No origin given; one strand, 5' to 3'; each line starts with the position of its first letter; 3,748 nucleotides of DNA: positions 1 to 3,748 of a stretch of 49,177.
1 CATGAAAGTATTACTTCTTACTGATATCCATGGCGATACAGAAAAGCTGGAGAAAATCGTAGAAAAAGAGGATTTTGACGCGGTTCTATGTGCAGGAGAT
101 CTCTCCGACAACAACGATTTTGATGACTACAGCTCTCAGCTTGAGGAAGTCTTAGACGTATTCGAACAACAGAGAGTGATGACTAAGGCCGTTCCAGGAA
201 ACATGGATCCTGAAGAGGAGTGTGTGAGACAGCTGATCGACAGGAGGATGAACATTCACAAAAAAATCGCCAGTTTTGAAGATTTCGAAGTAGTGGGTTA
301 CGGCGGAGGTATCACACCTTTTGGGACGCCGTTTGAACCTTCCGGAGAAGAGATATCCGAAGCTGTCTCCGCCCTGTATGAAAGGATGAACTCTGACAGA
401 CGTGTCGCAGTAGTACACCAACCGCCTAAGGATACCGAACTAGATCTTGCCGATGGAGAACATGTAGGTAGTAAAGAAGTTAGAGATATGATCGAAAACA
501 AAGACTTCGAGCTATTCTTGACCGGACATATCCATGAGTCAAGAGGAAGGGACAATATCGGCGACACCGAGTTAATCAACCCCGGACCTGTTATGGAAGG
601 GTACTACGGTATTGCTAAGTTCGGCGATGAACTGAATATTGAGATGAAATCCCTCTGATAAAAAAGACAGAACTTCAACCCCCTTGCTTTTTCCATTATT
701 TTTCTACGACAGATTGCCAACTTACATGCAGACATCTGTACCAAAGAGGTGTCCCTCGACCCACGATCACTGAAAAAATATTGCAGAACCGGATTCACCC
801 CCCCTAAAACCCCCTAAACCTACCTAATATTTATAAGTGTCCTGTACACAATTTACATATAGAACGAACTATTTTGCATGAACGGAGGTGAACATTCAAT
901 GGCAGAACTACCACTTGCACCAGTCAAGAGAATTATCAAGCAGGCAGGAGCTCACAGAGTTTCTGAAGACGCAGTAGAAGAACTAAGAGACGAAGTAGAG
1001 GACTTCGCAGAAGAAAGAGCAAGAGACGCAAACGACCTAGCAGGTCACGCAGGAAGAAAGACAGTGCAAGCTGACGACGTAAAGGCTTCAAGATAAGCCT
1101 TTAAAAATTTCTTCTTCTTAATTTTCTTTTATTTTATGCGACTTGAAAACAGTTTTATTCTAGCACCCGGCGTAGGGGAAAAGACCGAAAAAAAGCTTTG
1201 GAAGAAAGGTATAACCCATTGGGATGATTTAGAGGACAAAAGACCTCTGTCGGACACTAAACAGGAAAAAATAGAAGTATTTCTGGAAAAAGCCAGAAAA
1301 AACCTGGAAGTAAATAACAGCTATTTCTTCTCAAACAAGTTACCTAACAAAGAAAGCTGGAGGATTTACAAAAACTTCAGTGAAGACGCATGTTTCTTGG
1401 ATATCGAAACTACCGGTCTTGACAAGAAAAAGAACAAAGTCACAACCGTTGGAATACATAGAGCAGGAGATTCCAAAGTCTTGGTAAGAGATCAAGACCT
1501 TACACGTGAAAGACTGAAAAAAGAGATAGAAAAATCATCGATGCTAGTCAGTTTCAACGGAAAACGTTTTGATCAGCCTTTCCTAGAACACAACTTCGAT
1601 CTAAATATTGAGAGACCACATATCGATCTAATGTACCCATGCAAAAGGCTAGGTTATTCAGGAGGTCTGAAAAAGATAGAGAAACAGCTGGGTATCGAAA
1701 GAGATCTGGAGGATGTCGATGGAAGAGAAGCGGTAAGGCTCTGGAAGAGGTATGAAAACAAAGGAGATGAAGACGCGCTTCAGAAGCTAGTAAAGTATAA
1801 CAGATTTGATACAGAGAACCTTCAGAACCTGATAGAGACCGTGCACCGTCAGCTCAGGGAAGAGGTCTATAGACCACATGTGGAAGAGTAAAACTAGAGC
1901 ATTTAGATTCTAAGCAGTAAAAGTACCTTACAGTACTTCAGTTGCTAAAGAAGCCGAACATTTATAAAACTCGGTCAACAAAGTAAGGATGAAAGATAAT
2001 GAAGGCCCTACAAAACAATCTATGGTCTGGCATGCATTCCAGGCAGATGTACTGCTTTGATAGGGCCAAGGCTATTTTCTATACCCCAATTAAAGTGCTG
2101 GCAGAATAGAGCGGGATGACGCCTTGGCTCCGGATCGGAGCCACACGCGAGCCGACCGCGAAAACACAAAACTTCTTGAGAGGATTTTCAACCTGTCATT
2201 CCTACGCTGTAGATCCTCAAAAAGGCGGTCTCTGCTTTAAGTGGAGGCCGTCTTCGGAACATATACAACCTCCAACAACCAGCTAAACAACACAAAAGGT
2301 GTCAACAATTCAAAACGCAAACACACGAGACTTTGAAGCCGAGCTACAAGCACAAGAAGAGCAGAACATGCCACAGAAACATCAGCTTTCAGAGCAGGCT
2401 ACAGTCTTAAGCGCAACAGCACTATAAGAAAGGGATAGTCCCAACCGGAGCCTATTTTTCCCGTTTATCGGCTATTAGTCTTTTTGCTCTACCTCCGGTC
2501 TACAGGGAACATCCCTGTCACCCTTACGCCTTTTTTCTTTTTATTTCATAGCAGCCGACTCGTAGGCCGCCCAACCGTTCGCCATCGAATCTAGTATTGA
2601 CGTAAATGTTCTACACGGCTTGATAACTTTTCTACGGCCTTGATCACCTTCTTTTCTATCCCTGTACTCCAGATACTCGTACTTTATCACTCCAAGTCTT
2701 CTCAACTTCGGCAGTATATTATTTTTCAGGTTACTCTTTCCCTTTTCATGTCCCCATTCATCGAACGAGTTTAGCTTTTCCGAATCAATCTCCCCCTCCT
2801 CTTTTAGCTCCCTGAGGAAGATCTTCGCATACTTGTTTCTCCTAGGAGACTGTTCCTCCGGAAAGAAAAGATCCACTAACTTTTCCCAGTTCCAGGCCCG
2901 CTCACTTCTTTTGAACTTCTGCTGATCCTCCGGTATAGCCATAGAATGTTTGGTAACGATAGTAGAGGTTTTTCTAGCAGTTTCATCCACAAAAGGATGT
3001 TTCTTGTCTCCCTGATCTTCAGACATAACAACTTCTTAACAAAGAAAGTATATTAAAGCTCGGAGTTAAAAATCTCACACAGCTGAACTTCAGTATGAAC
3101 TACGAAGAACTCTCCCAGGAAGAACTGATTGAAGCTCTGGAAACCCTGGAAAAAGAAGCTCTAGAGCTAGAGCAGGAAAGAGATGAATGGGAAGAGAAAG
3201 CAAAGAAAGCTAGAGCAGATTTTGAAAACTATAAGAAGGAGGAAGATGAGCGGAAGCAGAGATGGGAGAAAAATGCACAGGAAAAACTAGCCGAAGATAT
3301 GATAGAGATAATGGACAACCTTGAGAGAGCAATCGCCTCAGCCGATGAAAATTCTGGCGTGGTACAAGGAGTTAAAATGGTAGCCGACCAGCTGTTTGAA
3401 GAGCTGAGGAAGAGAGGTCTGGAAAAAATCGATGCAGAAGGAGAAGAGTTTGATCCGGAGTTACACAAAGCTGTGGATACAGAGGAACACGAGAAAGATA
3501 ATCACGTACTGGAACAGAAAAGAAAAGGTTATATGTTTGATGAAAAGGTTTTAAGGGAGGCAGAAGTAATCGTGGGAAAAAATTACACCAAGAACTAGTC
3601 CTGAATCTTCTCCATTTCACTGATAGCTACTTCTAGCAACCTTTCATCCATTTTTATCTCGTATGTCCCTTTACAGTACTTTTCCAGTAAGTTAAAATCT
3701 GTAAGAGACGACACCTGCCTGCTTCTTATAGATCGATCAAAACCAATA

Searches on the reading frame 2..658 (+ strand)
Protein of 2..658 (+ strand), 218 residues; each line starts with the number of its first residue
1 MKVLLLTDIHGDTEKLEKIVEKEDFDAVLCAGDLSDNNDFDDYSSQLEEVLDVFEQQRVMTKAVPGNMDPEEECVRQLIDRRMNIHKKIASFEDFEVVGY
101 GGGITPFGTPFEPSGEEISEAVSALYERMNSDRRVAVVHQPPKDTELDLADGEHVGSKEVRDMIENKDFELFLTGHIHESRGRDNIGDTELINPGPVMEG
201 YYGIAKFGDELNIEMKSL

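Call 44: search_protein_families(library=pfam, proteins=[window:2-658:+], max_evalue=0.0001)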
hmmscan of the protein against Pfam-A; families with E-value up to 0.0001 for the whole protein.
window:2-658:+ (218 aa): 3 families
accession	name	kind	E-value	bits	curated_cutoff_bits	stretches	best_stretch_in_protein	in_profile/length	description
PF00149.33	Metallophos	-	1.5e-17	65.1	21.5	1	1-179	1-190/191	Calcineurin-like phosphoesterase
PF14582.11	Metallophos_3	-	1.1e-16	61.4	28.2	1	2-207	7-249/259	Metallophosphoesterase, calcineurin superfamily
PF12850.12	Metallophos_2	-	1.2e-13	51.8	27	1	1-199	1-137/154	Calcineurin-like phosphoesterase superfamily domain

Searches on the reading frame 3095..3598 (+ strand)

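Call 44: search_protein_families(library=pfam, proteins=[window:3095-3598:+], max_evalue=0.0001)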
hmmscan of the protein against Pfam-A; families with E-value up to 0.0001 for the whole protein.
window:3095-3598:+ (167 aa): 1 family
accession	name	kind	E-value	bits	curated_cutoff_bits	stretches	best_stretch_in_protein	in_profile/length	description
PF01025.24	GrpE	-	2.2e-39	135.2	25.8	1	7-162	5-165/165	GrpE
